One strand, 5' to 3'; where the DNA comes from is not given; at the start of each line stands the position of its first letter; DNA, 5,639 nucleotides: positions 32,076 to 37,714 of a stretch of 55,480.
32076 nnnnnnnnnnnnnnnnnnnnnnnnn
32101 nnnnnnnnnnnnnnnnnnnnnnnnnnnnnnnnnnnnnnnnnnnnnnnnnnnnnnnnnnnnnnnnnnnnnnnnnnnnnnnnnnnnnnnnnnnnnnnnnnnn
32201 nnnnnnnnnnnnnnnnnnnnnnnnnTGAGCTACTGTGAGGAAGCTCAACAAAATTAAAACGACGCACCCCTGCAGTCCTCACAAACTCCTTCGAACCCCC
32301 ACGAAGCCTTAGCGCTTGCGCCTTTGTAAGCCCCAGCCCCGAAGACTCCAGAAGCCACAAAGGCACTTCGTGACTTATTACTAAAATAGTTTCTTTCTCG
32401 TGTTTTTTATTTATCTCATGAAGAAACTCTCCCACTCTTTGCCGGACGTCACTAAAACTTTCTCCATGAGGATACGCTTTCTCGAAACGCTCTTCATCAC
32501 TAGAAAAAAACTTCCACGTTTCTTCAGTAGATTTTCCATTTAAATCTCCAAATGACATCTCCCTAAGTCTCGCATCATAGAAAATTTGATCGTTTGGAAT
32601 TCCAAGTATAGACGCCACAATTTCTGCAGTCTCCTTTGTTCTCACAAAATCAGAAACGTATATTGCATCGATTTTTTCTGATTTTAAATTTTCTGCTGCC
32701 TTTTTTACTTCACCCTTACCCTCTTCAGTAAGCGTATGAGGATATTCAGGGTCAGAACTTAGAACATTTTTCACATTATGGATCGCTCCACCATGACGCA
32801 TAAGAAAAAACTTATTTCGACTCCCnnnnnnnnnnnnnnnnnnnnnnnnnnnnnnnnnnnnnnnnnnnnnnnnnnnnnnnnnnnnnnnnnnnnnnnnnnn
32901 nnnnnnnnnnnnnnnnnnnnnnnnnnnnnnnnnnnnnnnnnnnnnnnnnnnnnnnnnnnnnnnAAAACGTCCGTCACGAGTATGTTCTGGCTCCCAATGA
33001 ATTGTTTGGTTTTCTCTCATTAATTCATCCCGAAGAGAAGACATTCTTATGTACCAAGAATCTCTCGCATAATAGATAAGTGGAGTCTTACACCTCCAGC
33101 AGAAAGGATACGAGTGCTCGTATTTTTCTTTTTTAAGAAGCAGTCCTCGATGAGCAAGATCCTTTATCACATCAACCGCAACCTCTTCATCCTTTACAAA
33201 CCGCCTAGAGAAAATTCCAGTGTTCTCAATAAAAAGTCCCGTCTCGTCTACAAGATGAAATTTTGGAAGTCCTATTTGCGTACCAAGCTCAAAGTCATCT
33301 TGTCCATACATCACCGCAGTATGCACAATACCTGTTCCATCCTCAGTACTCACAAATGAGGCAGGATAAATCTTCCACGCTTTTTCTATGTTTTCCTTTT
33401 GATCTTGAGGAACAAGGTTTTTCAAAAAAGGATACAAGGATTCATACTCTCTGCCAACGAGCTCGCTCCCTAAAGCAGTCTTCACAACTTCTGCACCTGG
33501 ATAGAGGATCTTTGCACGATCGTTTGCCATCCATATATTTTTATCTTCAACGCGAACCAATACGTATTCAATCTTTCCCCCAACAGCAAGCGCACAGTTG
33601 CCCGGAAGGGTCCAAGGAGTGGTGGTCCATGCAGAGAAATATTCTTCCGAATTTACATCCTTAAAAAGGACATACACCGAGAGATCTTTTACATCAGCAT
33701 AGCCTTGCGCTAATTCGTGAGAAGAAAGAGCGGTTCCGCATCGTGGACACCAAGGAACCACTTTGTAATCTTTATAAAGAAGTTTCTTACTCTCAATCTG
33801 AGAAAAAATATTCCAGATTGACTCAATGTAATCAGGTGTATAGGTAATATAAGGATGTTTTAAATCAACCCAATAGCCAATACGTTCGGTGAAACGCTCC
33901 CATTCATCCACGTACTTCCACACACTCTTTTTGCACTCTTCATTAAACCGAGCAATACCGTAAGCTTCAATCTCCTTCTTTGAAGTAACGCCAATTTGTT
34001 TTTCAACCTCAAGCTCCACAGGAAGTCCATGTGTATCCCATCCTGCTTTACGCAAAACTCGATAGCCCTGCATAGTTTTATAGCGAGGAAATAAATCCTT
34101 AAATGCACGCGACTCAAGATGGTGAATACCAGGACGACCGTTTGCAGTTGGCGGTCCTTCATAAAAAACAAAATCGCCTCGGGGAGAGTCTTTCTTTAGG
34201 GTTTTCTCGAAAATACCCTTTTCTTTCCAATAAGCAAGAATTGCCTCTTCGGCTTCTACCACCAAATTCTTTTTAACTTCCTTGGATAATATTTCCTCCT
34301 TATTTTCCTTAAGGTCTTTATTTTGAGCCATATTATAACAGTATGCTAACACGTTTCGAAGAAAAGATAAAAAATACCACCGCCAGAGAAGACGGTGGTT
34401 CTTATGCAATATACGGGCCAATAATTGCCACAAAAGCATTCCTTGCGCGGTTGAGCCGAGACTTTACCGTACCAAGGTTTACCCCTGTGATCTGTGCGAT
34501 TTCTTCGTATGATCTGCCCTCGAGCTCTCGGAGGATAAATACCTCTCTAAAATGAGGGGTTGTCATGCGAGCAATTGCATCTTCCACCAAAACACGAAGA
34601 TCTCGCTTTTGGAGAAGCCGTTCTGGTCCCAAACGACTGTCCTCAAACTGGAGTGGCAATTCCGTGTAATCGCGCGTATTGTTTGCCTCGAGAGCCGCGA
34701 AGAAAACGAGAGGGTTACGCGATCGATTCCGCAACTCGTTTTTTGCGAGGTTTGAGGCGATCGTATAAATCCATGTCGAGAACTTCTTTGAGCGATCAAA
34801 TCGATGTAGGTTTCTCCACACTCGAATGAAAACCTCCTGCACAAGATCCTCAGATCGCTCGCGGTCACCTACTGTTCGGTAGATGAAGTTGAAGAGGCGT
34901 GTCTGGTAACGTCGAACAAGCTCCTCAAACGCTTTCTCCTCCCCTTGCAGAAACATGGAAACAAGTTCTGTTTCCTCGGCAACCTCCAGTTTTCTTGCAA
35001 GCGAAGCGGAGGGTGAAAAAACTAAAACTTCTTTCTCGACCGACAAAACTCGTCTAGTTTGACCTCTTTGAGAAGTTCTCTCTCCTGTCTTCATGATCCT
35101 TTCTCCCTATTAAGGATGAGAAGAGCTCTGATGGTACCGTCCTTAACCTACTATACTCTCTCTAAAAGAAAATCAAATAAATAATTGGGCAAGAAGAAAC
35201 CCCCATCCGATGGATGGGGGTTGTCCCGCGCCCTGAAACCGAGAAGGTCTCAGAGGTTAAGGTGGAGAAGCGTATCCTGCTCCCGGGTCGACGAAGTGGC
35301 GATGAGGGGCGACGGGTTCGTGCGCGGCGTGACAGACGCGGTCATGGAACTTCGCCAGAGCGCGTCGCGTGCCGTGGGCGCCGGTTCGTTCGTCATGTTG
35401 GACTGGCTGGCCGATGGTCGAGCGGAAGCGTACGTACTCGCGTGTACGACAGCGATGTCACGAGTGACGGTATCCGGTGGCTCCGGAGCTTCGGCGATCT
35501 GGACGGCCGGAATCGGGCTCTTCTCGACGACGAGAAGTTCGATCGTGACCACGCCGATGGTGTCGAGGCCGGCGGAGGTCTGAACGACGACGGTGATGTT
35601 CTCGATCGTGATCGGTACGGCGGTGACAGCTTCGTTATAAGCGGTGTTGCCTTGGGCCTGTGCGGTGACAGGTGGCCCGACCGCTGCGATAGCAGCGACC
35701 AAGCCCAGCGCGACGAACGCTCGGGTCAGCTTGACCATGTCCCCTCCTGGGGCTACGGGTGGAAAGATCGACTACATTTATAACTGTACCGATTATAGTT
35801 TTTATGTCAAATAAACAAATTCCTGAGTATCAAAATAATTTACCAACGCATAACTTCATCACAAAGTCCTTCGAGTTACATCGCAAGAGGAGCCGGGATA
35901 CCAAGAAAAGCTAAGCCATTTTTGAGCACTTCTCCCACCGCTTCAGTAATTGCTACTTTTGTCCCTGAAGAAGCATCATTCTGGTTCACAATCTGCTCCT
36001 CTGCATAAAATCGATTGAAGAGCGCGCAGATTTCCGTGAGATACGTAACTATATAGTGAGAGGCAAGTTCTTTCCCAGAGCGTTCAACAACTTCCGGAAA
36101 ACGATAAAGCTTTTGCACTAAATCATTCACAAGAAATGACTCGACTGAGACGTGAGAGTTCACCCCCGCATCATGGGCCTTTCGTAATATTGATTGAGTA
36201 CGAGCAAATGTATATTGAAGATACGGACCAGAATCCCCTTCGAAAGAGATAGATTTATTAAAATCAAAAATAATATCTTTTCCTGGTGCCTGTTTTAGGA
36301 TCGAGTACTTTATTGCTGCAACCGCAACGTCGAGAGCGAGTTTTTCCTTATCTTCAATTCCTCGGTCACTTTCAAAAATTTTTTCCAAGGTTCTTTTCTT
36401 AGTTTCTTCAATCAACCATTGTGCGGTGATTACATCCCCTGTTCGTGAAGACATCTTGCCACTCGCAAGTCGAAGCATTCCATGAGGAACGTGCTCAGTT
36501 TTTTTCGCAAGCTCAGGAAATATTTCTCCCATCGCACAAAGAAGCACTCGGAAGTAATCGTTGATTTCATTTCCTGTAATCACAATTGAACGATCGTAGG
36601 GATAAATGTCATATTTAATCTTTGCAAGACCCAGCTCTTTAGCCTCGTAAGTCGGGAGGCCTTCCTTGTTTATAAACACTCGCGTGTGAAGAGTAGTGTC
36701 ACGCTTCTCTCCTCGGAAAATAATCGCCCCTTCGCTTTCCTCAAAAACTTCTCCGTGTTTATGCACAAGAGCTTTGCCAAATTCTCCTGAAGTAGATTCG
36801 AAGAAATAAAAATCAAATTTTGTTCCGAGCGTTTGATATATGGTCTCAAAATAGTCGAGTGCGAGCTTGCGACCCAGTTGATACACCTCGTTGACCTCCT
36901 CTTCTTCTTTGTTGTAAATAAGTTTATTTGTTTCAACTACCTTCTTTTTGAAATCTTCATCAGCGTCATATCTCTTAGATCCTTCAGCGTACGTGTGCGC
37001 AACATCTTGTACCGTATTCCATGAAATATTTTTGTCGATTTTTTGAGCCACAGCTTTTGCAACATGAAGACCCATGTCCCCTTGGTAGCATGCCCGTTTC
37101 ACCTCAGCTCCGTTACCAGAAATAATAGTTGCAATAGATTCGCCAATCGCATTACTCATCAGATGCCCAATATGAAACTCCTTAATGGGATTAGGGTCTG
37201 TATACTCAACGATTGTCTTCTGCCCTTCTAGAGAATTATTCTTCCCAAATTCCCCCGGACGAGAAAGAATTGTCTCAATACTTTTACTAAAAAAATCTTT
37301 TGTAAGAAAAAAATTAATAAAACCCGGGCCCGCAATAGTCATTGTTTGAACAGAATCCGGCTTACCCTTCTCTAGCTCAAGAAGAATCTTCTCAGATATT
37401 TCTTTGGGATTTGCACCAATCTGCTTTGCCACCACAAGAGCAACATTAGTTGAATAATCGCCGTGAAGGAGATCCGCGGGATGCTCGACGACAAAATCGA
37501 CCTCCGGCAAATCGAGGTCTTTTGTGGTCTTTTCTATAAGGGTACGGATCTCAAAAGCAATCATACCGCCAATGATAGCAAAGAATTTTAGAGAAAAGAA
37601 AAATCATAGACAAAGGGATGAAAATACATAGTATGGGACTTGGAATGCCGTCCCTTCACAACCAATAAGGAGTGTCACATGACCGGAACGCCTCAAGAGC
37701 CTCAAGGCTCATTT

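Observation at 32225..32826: Complete histidine-phosphatase (RHG/PGAM-superfamily) domain inserted in frame inside isoleucyl-tRNA synthetase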

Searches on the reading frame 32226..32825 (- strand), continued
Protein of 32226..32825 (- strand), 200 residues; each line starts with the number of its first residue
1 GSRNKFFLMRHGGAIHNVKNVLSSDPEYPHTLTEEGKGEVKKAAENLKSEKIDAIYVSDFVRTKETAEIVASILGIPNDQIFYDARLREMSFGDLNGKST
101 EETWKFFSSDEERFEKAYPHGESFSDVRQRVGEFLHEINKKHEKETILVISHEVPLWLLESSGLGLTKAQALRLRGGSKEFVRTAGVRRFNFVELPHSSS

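Call 77: find_encoding_contigs(protein=P0279, flank=8000, max_places=2)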
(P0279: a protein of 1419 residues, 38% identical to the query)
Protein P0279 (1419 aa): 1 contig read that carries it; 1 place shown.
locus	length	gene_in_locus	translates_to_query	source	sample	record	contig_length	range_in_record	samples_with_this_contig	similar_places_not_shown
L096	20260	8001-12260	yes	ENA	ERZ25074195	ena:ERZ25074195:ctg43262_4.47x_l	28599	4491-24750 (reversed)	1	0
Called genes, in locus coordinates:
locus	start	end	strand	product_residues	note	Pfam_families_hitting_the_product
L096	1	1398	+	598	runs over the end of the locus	PF01558:POR, PF01855:POR_N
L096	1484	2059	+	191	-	PF01458:SUFBD_core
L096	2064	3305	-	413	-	PF00709:Adenylsucc_synt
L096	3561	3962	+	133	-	PF18910:DUF5665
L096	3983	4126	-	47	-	-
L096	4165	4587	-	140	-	-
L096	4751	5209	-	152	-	PF06695:Sm_multidrug_ex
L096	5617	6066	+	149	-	PF13083:KH_KhpA-B (weak), PF01424:R3H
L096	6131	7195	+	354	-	PF00793:DAHP_synth_1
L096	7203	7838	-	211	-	PF00156:Pribosyltran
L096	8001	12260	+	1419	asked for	PF00133:tRNA-synt_1, PF09334:tRNA-synt_1g (weak), PF00300:His_Phos_1, PF00133:tRNA-synt_1, PF00300:His_Phos_1, PF08264:Anticodon_1, PF19302:DUF5915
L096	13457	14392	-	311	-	-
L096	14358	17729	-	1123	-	PF00395:SLH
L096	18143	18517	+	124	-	-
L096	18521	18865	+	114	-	-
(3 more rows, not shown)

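Call 91: predict_structure(alignment_id=A5)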
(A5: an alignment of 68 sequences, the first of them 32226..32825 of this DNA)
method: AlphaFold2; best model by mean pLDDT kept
length: 200 residues; sequences in the alignment: 68
mean_pLDDT: 95.8   pTM: 0.92
mean pLDDT of the five models: 95.8, 95.7, 95.4, 95.2, 95.1
residues with pLDDT >= 90: 184; 70-90: 14; 50-70: 2; < 50: 0
segments of 3 or more residues with pLDDT < 50: none
pLDDT, mean of each block of 10 residues (from residue 1): 91 97 93 98 98 98 98 98 98 97 95 97 98 96 98 98 95 93 97 82
secondary structure, 60 per line:
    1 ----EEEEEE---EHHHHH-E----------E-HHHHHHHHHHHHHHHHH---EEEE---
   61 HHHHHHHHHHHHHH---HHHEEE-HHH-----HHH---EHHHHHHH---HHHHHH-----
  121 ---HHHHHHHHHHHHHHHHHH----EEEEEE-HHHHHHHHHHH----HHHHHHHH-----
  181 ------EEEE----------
elements in order: E5-10 H15-19 H34-50 E54-57 H61-74 E81-83 H100-106 H110-115 H124-141 E146-151 H153-163 H168-175 E187-190

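Call 94: fold_search(model_id=the predicted structure, library=pdb)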
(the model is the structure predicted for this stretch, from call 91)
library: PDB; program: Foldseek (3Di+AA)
matches with E <= 10: 1386; with E <= 0.001: 316
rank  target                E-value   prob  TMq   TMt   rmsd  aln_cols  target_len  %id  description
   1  4ij6_B                1.5e-15  1.00  0.75  0.74   2.2       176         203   28  Crystal Structure of a Novel-type Phosphoserine Phosphatase Mutant (H9A) from <i>Hydrogenobacter thermophilus</i> TK-6 (released 2013-03-20)
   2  4ij6_A                2.2e-15  1.00  0.75  0.73   2.3       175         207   28  Crystal Structure of a Novel-type Phosphoserine Phosphatase Mutant (H9A) from <i>Hydrogenobacter thermophilus</i> TK-6 (released 2013-03-20)
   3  1h2e                  8.3e-15  1.00  0.77  0.75   2.5       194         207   29  BACILLUS STEAROTHERMOPHILUS PHOE (previously known as yhfr) in complex with phosphate (released 2002-08-12)
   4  4ij5_A                8.3e-15  1.00  0.75  0.71   2.3       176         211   28  Crystal Structure of a Novel-type Phosphoserine Phosphatase from <i>Hydrogenobacter thermophilus</i> TK-6 (released 2013-03-20)
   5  1ebb                  2.1e-14  1.00  0.77  0.77   2.5       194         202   29  Bacillus stearothermophilus YhfR (released 2002-02-11)
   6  9mmh_A                4.3e-14  1.00  0.78  0.77   2.7       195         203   22  HFP (histidine family phosphatase) that catalyzes essential dephosphorylation for riboflavin biosynthesis (released 2025-04-09)
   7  6s2q_D                3.3e-13  1.00  0.78  0.75   2.6       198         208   24  Mycobacterial hydrolase 1 (released 2020-07-22)
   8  6s2q_A                4.6e-13  1.00  0.78  0.73   2.9       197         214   23  Mycobacterial hydrolase 1 (released 2020-07-22)
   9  4qih_A                4.9e-13  1.00  0.79  0.76   2.4       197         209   23  The structure of mycobacterial glucosyl-3-phosphoglycerate phosphatase Rv2419c complexes with VO3 (released 2014-06-11)
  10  4qih_B                5.2e-13  1.00  0.80  0.79   2.3       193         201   23  The structure of mycobacterial glucosyl-3-phosphoglycerate phosphatase Rv2419c complexes with VO3 (released 2014-06-11)
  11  6s2q_C                5.2e-13  1.00  0.78  0.75   2.7       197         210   23  Mycobacterial hydrolase 1 (released 2020-07-22)
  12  4pz9_A                5.2e-13  1.00  0.78  0.74   2.7       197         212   23  The native structure of mycobacterial glucosyl-3-phosphoglycerate phosphatase Rv2419c (released 2014-06-11)
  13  3dcy                  6.3e-13  1.00  0.77  0.63   3.6       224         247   19  Crystal Structure a TP53-induced glycolysis and apoptosis regulator protein from Homo sapiens. (released 2008-07-15)
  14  6s2q_B                8.7e-13  1.00  0.79  0.75   2.5       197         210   23  Mycobacterial hydrolase 1 (released 2020-07-22)
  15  4pza_B                8.7e-13  1.00  0.75  0.69   8.4       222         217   21  The complex structure of mycobacterial glucosyl-3-phosphoglycerate phosphatase Rv2419c with inorganic phosphate (released 2014-06-11)
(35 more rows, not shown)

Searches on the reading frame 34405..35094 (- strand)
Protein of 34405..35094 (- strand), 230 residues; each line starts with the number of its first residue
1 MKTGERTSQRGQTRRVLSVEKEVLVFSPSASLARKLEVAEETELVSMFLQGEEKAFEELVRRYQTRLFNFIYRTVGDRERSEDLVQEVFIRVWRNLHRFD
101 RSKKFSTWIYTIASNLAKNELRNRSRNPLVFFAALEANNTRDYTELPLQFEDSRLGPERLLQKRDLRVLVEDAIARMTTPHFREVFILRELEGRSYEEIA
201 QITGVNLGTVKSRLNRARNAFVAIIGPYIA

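Call 27: search_protein_families(library=pfam, proteins=[window:34405-35094:-], max_evalue=0.001)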
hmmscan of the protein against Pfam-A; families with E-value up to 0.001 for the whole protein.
window:34405-35094:- (230 aa): 4 families
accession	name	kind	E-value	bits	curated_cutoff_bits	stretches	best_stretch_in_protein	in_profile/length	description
PF04542.20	Sigma70_r2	-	3.6e-22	78.4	24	1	59-126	1-70/71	Sigma-70 region 2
PF08281.18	Sigma70_r4_2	-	1.4e-14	53.9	25.7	1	183-219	16-52/54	Sigma-70, region 4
PF04545.22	Sigma70_r4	-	1.1e-08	34.9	24.1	1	180-218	7-45/50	Sigma-70, region 4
PF07638.17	Sigma70_ECF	-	7.2e-06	26.5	21.1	1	42-220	5-178/185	ECF sigma factor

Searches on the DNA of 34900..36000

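Call 79: search_rna_families(source=window, start=34900, end=36000, threshold=evalue, max_evalue=1)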
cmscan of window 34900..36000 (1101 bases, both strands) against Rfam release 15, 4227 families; matches with E-value up to 1: 0.
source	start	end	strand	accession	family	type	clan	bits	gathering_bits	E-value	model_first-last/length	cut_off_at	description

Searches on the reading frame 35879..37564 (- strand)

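Call 27: search_protein_families(library=pfam, proteins=[window:35879-37564:-], max_evalue=0.001)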
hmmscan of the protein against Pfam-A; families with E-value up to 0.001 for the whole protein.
window:35879-37564:- (562 aa): 3 families
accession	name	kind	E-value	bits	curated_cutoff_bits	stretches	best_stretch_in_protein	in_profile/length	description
PF00750.26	tRNA-synt_1d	-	1.3e-36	126.8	23.3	1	96-435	2-349/349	tRNA synthetases class I (R), catalytic domain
PF05746.21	DALR_1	-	8.6e-25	87.5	22.3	1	449-562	1-117/117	DALR anticodon binding domain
PF03485.21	Arg_tRNA_synt_N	-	5.1e-21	75.5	21.5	1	5-87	2-85/85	Arginyl tRNA synthetase N terminal domain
